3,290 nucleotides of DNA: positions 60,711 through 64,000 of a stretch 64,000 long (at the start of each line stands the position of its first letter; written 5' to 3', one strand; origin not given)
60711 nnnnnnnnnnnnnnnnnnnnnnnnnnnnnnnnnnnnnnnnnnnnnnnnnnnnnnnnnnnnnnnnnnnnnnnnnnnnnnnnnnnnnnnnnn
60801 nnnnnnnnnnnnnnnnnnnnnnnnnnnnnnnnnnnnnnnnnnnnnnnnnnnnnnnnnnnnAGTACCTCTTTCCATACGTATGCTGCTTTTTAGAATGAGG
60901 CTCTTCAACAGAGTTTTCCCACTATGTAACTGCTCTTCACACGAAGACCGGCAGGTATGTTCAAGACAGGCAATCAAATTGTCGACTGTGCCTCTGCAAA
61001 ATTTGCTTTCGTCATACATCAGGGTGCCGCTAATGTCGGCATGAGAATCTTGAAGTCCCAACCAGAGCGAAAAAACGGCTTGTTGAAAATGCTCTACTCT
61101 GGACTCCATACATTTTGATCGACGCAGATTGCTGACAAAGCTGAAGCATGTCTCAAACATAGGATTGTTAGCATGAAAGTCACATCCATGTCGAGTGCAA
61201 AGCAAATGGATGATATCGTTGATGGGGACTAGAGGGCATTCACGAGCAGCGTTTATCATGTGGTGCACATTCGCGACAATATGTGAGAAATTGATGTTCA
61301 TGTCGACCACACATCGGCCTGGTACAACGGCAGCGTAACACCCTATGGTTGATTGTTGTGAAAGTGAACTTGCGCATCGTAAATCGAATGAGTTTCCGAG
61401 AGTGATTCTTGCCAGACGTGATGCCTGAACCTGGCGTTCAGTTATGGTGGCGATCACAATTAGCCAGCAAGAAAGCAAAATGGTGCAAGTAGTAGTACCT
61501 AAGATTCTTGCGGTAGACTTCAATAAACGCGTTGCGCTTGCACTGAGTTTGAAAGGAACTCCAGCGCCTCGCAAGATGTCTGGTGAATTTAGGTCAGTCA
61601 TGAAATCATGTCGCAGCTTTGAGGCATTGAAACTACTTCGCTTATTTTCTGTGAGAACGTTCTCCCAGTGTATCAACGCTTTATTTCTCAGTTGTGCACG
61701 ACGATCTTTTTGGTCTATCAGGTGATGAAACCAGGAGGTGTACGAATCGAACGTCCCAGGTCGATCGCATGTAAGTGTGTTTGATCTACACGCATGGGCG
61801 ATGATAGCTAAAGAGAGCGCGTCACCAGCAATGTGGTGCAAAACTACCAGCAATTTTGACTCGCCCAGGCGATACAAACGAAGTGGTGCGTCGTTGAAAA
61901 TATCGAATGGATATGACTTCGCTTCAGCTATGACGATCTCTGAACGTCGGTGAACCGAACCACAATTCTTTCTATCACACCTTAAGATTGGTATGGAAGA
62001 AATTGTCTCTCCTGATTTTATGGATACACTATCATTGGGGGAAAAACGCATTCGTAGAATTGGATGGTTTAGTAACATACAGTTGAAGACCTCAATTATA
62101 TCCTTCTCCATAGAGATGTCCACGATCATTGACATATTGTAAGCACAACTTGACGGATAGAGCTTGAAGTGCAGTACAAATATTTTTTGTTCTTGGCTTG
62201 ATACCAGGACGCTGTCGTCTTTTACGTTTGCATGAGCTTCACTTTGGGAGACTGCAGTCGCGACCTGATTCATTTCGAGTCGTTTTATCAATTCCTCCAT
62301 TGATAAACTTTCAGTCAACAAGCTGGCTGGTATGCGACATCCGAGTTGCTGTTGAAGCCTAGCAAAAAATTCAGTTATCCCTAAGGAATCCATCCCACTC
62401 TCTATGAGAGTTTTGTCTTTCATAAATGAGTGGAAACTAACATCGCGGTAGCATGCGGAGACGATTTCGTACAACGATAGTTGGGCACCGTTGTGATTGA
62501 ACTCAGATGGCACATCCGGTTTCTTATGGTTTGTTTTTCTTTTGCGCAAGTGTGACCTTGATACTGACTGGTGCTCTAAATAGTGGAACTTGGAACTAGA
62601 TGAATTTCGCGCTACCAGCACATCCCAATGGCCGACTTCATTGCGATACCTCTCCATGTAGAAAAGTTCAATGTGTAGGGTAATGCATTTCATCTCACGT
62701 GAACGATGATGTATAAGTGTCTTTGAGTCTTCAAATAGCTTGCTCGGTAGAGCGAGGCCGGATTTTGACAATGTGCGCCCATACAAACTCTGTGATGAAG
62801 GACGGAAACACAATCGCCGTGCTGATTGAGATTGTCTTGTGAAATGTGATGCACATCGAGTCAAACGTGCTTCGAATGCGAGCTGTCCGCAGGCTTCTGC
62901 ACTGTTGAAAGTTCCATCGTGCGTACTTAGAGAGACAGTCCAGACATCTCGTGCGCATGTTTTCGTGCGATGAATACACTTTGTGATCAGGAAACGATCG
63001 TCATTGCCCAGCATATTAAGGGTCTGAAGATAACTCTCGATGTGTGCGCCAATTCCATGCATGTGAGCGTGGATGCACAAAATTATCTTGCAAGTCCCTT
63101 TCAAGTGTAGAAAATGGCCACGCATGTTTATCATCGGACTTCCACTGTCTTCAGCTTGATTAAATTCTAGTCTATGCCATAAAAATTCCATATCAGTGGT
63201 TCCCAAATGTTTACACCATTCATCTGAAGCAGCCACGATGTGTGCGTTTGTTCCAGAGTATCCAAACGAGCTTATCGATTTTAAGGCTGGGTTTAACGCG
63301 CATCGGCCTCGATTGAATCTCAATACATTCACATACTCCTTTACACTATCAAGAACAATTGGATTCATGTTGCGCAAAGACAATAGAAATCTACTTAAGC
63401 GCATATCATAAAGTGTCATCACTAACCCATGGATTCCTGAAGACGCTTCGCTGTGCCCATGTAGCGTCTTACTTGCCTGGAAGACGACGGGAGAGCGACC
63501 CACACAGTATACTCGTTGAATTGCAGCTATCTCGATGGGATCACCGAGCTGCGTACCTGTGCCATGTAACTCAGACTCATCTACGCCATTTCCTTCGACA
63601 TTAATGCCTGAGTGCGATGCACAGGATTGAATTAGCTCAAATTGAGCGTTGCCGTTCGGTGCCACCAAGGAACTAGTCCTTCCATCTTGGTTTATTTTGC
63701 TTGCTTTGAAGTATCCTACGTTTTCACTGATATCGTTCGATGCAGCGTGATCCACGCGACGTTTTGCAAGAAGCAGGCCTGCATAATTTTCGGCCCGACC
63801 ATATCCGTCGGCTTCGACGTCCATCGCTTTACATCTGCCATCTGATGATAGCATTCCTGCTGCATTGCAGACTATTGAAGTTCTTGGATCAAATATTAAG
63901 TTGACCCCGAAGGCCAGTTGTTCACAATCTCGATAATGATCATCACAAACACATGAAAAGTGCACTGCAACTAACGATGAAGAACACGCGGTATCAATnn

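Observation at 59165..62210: Embedded NRPS-like C / degenerate-A / PCP module inside the PKS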

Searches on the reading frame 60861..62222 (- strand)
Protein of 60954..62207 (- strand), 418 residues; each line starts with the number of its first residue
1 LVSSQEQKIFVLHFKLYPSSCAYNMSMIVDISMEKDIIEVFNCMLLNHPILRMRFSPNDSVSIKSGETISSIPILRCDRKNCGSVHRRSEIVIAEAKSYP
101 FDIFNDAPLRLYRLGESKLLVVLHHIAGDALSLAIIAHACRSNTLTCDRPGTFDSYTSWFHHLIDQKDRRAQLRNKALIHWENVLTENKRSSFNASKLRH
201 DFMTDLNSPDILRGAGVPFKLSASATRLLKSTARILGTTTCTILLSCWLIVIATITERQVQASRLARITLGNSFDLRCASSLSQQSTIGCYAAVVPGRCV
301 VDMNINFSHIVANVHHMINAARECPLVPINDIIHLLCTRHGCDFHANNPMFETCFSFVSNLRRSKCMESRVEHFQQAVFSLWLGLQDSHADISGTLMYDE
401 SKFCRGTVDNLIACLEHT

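Call 14: search_solved_structures(query=window:60954-62207:-, max_evalue=1, show_alignments=2)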
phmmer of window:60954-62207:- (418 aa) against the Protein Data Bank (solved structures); distinct sequences matched with E-value up to 1: 11.
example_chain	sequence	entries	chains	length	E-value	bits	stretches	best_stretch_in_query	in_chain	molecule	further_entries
6oyf_A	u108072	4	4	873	0.00012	24.7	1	41-409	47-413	Txo1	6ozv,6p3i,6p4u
8fx6_A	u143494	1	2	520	0.03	16.8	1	12-185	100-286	PCP-C didomain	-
7kvw_A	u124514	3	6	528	0.031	16.8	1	12-185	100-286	PCP-C didomain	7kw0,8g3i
8fx7_A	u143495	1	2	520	0.043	16.3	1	14-185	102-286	PCP-C didomain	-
7kw2_A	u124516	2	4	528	0.045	16.2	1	14-185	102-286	PCP-C didomain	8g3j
6p1j_A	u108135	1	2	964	0.09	15.2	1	47-409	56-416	Txo2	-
6m7l_B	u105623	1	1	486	0.14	14.6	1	75-253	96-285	Putative non-ribosomal peptide synthetase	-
4zxh_A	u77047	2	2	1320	0.14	14.6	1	3-250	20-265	ABBFA_003403 | Tyrocidine synthetase 3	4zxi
7x0e_A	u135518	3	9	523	0.15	14.5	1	6-141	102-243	AMB antimetabolite synthase AmbB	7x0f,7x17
4tx2_B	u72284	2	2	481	0.4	13.1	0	93-338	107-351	Non-ribosomal peptide synthetase | Peptide synthetase, module 7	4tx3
8f7h_A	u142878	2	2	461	0.59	12.6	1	97-332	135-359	Surfactin synthetase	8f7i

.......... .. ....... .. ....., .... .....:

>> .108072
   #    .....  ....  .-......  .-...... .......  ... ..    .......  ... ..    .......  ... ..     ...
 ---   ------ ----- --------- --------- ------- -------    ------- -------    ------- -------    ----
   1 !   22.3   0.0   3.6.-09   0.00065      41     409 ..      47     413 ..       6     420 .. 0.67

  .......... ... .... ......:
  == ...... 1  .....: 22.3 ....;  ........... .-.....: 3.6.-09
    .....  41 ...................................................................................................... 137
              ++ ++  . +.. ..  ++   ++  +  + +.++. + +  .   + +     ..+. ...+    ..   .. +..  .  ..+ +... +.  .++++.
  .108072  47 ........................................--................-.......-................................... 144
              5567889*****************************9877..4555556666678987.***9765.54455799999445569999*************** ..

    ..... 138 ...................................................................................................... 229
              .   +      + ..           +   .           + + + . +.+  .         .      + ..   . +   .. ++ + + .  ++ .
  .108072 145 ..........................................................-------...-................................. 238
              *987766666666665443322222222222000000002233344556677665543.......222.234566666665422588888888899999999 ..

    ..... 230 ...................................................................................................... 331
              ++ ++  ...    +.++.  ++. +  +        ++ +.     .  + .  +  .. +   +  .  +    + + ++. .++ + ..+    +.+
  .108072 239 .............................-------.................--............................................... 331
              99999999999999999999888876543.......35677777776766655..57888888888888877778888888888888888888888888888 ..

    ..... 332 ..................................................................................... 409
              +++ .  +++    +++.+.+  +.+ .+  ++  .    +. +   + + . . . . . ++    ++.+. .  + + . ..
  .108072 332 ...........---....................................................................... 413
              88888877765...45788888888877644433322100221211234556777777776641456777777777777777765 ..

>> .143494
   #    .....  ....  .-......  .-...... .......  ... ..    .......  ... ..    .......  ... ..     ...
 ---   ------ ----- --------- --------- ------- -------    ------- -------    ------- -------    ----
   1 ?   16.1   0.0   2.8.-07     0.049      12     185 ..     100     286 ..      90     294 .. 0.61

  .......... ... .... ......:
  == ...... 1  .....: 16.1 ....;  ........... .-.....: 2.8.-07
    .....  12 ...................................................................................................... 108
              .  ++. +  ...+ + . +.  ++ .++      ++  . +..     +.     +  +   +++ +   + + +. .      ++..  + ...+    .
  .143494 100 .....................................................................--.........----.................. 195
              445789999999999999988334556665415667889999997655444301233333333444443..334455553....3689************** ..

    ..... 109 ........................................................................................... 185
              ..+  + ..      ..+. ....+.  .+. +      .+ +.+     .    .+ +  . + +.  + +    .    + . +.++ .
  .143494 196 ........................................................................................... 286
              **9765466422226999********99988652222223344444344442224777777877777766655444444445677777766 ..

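Call 15: search_protein_families(library=ncbifam, proteins=[window:60954-62207:-], max_evalue=1)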
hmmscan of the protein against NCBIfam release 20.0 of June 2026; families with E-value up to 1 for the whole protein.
window:60954-62207:- (418 aa): 2 families
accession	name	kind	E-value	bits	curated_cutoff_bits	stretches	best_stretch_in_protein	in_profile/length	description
NF004282.0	PRK05691.1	subfamily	5.7e-10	35.9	4090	1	3-363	678-1034/4334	non-ribosomal peptide synthase/polyketide synthase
TIGR02358.1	thia_cytX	hypoth_equivalog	0.096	11.8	309.85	1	229-320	137-224/386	putative hydroxymethylpyrimidine transporter CytX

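Call 26: find_homologous_proteins(query=window:60954-62207:-, max_evalue=10)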
Query window:60954-62207:-: 2213 candidates shared short words with the query, none scored E <= 10.

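Call 73: predict_structure(alignment_id=A1)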
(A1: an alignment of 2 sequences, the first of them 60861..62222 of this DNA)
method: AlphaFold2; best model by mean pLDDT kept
length: 454 residues; sequences in the alignment: 2
mean_pLDDT: 30.6   pTM: 0.20
mean pLDDT of the five models: 30.6, 30.2, 27.4, 27.0, 26.5
residues with pLDDT >= 90: 0; 70-90: 0; 50-70: 0; < 50: 454
segments of 3 or more residues with pLDDT < 50: 1-454
pLDDT, mean of each block of 10 residues (from residue 1): 28 29 27 30 39 34 33 29 29 31 26 27 25 25 26 27 29 29 26 31 32 30 30 30 28 29 27 27 27 24 23 29 33 36 35 39 38 38 40 29 32 35 34 37 34 28
secondary structure, 60 per line:
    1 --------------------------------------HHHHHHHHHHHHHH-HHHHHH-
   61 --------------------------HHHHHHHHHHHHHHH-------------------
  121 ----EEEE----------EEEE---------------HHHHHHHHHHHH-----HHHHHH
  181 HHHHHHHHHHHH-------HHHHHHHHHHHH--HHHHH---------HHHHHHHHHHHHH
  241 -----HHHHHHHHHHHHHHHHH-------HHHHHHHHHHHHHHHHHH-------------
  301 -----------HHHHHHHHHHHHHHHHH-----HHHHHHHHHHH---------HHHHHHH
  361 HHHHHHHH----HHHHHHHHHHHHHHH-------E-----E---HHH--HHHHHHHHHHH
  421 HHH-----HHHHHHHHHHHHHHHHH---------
elements in order: H39-52 H54-59 H87-101 E125-128 E139-142 H158-169 H175-192 H200-211 H214-218 H228-240 H246-262 H270-287 H312-328 H334-344 H354-368 H373-387 H410-423 H429-445

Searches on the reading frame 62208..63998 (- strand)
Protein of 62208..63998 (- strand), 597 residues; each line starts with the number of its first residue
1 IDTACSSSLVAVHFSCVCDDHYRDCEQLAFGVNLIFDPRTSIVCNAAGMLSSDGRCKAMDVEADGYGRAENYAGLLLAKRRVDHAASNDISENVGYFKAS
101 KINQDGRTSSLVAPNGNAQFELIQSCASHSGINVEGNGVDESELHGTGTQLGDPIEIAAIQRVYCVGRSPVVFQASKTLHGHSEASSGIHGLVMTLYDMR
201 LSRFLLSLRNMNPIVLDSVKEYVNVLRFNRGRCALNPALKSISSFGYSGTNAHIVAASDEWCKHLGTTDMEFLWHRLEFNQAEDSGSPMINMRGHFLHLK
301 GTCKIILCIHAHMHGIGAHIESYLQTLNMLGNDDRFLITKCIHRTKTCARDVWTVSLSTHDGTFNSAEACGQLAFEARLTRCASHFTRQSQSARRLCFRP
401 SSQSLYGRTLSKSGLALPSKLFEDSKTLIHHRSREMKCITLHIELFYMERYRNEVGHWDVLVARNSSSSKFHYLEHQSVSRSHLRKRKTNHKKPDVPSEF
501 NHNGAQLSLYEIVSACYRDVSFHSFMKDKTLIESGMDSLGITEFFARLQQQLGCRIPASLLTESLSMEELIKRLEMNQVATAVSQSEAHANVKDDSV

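Call 15: search_protein_families(library=ncbifam, proteins=[window:62208-63998:-], max_evalue=1)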
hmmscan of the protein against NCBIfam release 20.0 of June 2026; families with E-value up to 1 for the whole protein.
window:62208-63998:- (597 aa): 18 families
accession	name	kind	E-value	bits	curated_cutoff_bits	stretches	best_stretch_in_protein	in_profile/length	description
NF045894.1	PKS_plus_SDR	equivalog_domain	1.1e-53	182.3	1740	2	1-255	169-423/1515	type I polyketide synthase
NF040607.1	mycolic_Pks13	equivalog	6e-45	153.2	2100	1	1-257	267-524/1680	polyketide synthase Pks13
NF041183.1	Pks2_ls1_myc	equivalog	2.4e-40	137.4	2400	1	1-256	169-422/2086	sulfolipid-1 biosynthesis phthioceranic/hydroxyphthioceranic acid synthase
NF005935.0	PRK07967.1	equivalog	1.2e-13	50.7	630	1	25-256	189-401/406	beta-ketoacyl-ACP synthase I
NF005490.0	PRK07103.1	equivalog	9.4e-13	48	445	1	55-256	226-410/414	polyketide beta-ketoacyl:acyl carrier protein synthase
NF053555.1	prodigi_MBC_PigJ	equivalog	2.9e-11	42.4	900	1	1-194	509-691/759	prodigiosin MBC biosynthesis protein PigJ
NF058662.1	cispenta_AmcF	equivalog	5.2e-09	35.6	325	1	2-197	126-314/369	cispentacin biosynthesis acyltransferase subunit AmcF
NF004618.0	PRK05952.1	equivalog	3.2e-08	32.9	455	1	39-256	181-380/384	beta-ketoacyl-ACP synthase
NF004970.0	PRK06333.1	subfamily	5.2e-08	32.1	525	1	56-255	230-418/424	beta-ketoacyl-ACP synthase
TIGR03150.1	fabF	equivalog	1.2e-07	30.8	493.75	1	104-255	262-405/407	beta-ketoacyl-ACP synthase II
NF005916.1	PRK07910.1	equivalog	3.7e-07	29.4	560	1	53-254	225-413/418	KasA/KasB family beta-ketoacyl-ACP synthase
TIGR02813.1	omega_3_PfaA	subfamily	3.9e-07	27.1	1010.1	1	2-256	203-459/2582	polyketide-type polyunsaturated fatty acid synthase PfaA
NF006618.0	PRK09185.1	subfamily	7.2e-07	28.6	407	1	52-257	206-391/394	beta-ketoacyl-ACP synthase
NF005589.0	PRK07314.1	subfamily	1e-06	27.8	387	1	113-255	274-408/413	beta-ketoacyl-ACP synthase II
NF005076.0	PRK06501.1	equivalog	0.00047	19.1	629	1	59-258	234-422/425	beta-ketoacyl-ACP synthase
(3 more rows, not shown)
